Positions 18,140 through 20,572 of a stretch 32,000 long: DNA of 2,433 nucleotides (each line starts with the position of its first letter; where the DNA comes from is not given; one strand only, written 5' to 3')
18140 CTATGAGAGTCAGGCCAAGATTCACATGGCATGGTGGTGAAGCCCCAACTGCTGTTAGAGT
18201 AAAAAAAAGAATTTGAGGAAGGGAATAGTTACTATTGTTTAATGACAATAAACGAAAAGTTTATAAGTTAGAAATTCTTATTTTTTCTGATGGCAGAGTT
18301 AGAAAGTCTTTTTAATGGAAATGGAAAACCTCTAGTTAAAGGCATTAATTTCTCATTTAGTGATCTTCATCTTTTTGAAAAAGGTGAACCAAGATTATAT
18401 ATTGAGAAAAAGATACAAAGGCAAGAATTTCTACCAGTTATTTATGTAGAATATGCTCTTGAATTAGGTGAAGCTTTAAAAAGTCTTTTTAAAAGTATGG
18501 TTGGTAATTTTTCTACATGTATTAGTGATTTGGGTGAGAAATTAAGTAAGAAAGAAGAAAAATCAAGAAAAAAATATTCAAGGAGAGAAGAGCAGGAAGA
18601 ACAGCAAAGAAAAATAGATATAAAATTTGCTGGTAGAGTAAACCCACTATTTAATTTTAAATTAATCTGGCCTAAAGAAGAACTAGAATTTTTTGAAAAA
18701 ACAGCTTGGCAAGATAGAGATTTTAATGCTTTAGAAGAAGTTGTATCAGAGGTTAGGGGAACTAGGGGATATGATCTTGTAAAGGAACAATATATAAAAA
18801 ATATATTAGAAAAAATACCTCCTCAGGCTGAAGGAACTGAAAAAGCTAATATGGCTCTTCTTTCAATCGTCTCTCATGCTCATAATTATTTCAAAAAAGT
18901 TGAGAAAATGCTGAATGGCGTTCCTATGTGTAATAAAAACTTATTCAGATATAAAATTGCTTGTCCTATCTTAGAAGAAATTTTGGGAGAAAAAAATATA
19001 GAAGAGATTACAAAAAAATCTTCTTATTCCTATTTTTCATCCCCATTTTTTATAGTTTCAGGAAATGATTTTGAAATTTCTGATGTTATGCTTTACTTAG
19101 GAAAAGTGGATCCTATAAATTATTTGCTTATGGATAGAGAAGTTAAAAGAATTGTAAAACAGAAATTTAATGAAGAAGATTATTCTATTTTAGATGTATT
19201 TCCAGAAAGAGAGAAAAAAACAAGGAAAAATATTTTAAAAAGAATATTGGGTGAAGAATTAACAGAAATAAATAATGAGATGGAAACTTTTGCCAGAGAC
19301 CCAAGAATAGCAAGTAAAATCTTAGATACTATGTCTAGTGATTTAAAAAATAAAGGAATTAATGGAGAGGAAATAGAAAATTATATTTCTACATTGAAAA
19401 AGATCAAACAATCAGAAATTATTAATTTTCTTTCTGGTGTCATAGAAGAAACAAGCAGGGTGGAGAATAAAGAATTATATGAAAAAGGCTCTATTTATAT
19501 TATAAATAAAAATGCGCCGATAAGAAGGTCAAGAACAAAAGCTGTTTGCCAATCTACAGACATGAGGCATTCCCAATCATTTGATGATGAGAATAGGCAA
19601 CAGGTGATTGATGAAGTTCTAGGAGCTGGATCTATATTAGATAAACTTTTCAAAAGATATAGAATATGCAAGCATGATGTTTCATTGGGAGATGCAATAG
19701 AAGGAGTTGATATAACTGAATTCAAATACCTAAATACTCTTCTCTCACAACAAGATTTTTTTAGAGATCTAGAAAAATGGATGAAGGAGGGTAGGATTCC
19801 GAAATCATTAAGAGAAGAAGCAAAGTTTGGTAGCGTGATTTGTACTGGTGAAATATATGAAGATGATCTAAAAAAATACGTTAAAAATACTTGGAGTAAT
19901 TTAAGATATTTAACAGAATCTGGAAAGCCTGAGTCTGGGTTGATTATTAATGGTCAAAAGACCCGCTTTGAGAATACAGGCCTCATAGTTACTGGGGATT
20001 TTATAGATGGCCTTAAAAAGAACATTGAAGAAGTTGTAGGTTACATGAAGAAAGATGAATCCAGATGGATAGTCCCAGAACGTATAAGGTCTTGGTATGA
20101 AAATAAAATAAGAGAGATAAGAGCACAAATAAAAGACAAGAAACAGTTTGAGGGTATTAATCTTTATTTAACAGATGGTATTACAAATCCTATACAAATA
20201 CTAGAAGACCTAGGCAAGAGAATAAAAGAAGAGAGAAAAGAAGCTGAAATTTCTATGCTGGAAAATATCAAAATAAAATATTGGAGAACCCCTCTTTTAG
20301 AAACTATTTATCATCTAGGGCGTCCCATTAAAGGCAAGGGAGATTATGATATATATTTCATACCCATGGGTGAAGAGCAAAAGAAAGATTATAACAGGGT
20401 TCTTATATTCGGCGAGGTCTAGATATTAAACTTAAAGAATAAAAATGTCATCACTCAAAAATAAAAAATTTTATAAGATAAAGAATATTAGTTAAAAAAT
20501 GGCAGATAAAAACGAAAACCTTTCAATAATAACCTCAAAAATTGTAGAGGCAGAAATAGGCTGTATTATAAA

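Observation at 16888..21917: HerA-type ATPase followed by two large orphan proteins: candidate undescribed ATPase-driven module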

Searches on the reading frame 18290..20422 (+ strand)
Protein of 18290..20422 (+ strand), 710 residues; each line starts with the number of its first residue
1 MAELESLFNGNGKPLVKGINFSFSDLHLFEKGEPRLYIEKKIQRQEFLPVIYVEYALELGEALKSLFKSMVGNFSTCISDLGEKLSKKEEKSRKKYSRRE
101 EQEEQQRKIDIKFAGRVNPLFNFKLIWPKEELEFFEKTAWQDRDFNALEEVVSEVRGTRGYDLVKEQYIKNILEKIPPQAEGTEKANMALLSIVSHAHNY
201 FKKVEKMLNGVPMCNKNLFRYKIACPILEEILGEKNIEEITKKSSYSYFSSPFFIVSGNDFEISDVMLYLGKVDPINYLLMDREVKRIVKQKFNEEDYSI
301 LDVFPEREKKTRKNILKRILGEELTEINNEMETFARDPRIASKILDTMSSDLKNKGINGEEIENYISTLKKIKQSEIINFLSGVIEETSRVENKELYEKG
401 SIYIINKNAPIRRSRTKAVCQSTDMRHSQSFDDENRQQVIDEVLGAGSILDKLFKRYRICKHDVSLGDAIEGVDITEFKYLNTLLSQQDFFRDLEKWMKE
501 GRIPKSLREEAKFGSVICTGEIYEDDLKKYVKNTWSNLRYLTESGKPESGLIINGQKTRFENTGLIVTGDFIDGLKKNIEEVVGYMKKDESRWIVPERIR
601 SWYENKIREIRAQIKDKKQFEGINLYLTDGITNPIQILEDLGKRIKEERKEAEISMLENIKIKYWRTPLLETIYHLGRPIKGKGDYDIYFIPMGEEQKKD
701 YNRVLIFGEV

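Call 4: search_protein_families(library=pfam, proteins=[window:18290-20422:+], max_evalue=0.1)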
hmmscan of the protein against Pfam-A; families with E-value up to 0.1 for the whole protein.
window:18290-20422:+ (710 aa): 1 family
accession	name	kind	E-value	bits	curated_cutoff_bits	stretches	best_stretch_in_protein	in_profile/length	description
PF14363.11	AAA_assoc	-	0.01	16.7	26.4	0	361-442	4-84/96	Domain associated at C-terminal with AAA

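Call 5: search_protein_families(library=ncbifam, proteins=[window:18290-20422:+], max_evalue=0.1)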
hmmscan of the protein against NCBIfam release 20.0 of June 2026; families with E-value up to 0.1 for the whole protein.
window:18290-20422:+ (710 aa): 1 family
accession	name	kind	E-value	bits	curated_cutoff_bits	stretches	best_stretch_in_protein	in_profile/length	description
NF002170.0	PRK01005.1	equivalog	0.035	13.8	280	1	311-386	84-153/208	V-type ATP synthase subunit E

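Call 6: search_protein_families(library=padloc, proteins=[window:18290-20422:+], max_evalue=0.1)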
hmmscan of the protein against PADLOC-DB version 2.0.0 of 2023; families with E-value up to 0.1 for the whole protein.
window:18290-20422:+ (710 aa): 0 families

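Call 8: search_solved_structures(query=window:18290-20422:+, max_evalue=10)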
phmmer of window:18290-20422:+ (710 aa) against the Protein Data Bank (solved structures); distinct sequences matched with E-value up to 10: 3.
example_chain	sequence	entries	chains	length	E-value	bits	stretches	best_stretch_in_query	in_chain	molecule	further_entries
5er0_A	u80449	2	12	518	0.059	14.8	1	388-570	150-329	NADH oxidase | NAD(FAD)-dependent dehydrogenase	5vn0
3v53_A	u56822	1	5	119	0.51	11.7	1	196-271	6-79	RNA-binding protein 25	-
5voh_A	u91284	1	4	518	2.5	9.4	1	388-569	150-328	NADH oxidase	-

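Call 10: search_protein_families(library=phrogs, proteins=[window:18290-20422:+], max_evalue=0.1)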
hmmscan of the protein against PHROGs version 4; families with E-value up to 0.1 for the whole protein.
window:18290-20422:+ (710 aa): 2 families
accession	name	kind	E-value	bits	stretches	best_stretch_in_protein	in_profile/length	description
phrog_14039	-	unknown function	0.076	14.1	0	344-367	12-35/78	-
phrog_15960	-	tail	0.077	13.7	0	284-399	7-116/217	tail assembly chaperone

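Call 11: find_homologous_proteins(query=window:18290-20422:+)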
Query window:18290-20422:+ (710 aa): 1 proteins with E <= 0.001 among 8000 candidates.
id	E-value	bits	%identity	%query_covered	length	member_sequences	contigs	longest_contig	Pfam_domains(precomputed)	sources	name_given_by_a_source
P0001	0.0e+0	1577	100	100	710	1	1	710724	-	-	-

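Call 41: search_protein_representatives(protein=window:18290-20422:+)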
Query: 710 residues. Proteins with E-value up to 0.001 (for the whole library): 2; up to 1e-10: 2; up to 1e-30: 2. The best 2 are listed.
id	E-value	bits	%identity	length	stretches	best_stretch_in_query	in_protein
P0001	0.0e+00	1576.9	100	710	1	1-710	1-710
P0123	1.9e-31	125.5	28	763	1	4-621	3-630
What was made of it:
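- Tried and rejected: A full HMMER scan of 1.84 billion representatives found one relative of A (call 41).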

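Call 42: find_encoding_contigs(protein=P0123, flank=10000, max_places=3)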
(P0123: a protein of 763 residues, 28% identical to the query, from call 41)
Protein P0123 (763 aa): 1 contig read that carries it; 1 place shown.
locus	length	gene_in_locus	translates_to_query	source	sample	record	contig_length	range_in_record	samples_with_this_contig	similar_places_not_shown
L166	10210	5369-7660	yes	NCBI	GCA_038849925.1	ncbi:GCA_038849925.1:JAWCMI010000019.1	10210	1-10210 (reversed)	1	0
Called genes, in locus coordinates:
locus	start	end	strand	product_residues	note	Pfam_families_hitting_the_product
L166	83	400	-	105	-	-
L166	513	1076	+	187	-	PF04011:LemA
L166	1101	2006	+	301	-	PF01435:Peptidase_M48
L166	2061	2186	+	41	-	-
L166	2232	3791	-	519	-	-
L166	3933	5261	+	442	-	PF01935:DUF87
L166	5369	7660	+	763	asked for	-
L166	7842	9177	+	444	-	-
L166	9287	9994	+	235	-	-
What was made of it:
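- The only relative found by a context-blind search (P0123) is also right after the ATPase (calls 41, 42). The only context-blind homolog, P0123, is also adjacent (calls 41, 42).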

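Call 72: predict_structure(alignment_id=A3)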
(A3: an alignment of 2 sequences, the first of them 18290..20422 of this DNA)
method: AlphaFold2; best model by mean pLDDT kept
length: 710 residues; sequences in the alignment: 2
mean_pLDDT: 31.3   pTM: 0.22
mean pLDDT of the five models: 31.3, 29.2, 29.1, 27.4, 26.6
residues with pLDDT >= 90: 0; 70-90: 0; 50-70: 7; < 50: 703
segments of 3 or more residues with pLDDT < 50: 1-152, 157-224, 234-710
pLDDT, mean of each block of 10 residues (from residue 1): 31 30 30 29 26 26 30 27 31 36 35 24 26 34 40 43 45 43 41 41 39 39 50 43 30 25 25 26 28 30 30 36 34 31 34 34 34 30 27 27 24 24 25 33 35 31 29 28 29 34 29 23 29 24 24 23 27 34 32 31 37 30 26 34 38 30 29 29 28 29 24
secondary structure, 60 per line:
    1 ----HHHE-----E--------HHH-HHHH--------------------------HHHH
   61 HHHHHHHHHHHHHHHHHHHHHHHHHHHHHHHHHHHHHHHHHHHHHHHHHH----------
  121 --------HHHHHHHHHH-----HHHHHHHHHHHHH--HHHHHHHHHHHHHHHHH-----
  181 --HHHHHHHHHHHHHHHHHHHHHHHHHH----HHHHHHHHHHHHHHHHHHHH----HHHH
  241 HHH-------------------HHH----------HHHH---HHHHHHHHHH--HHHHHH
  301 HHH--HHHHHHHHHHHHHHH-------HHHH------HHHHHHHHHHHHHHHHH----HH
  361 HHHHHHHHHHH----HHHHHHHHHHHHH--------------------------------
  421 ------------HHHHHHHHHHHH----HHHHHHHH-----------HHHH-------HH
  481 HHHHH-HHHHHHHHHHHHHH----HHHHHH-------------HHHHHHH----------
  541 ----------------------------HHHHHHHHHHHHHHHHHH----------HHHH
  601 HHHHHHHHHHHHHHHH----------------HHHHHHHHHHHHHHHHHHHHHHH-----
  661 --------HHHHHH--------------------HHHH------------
elements in order (helices of 4 or more, strands of 3 or more residues): H27-30 H57-110 H129-138 H144-156 H159-175 H183-208 H213-232 H237-243 H276-279 H283-292 H295-303 H306-320 H328-331 H338-354 H359-371 H376-388 H433-444 H449-456 H468-471 H479-485 H487-500 H505-510 H524-530 H569-586 H597-616 H633-655 H669-674 H695-698

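Call 74: search_protein_families(library=pfam, alignment_id=A2, max_evalue=1)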
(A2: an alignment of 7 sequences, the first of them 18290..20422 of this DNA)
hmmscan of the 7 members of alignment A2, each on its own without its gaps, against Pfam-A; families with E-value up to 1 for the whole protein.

A. member 1, window:18290-20422:+ (710 aa): 1 family
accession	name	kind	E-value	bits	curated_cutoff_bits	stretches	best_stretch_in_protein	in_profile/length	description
PF14363.11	AAA_assoc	-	0.01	16.7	26.4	1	361-442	4-84/96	Domain associated at C-terminal with AAA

B. families by the number of members that match (of 7 scanned): 6 families
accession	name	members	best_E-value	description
PF09265.15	Cytokin-bind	1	0.0062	Cytokinin dehydrogenase 1, FAD and cytokinin binding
PF14363.11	AAA_assoc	1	0.01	Domain associated at C-terminal with AAA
PF04695.18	Pex14_N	1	0.074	Pex14 N-terminal domain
PF21095.3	CarD_C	1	0.14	CarD, C-terminal domain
PF20961.2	phiKZ_gp29PR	1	0.16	Bacteriophage phiKZ, gp29PR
PF12912.12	N_NLPC_P60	1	0.18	NLPC_P60 stabilising domain, N term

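Call 76: search_solved_structures(query=A2, max_evalue=5)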
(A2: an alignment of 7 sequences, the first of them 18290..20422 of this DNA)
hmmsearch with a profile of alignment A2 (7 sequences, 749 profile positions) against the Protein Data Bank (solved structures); distinct sequences matched with E-value up to 5: 5.
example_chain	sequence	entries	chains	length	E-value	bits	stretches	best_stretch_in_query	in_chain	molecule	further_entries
6nz1_A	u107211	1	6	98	0.27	12.9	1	286-364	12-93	Design construct XXA_GVDQ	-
9dsy_A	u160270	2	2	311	0.33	12.6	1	585-626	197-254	C4-dicarboxylate-binding periplasmic protein DctP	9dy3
4aif_A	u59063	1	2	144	0.5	12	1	46-120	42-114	AH RECEPTOR-INTERACTING PROTEIN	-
4apo_A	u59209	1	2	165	0.62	11.7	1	46-120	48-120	AH RECEPTOR-INTERACTING PROTEIN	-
3zse_A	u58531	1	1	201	3.8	9.1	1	676-714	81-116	ENDO-1,4-BETA-XYLANASE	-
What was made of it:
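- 18290..20422 (+): Orphan A, 710 aa. Soluble, mostly helical, fast-evolving. Member of a new family (710-781 aa) with a conserved N-terminal motif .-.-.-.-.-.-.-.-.. No family or PDB hits (calls 4-6, 8, 10, 74, 76).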

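Call 88: search_dna_similar(query=window:18290-20422:+, collection=phages, mode=protein, max_evalue=0.01, max_rows=5)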
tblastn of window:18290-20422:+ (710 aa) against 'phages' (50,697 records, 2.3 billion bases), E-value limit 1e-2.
No match.
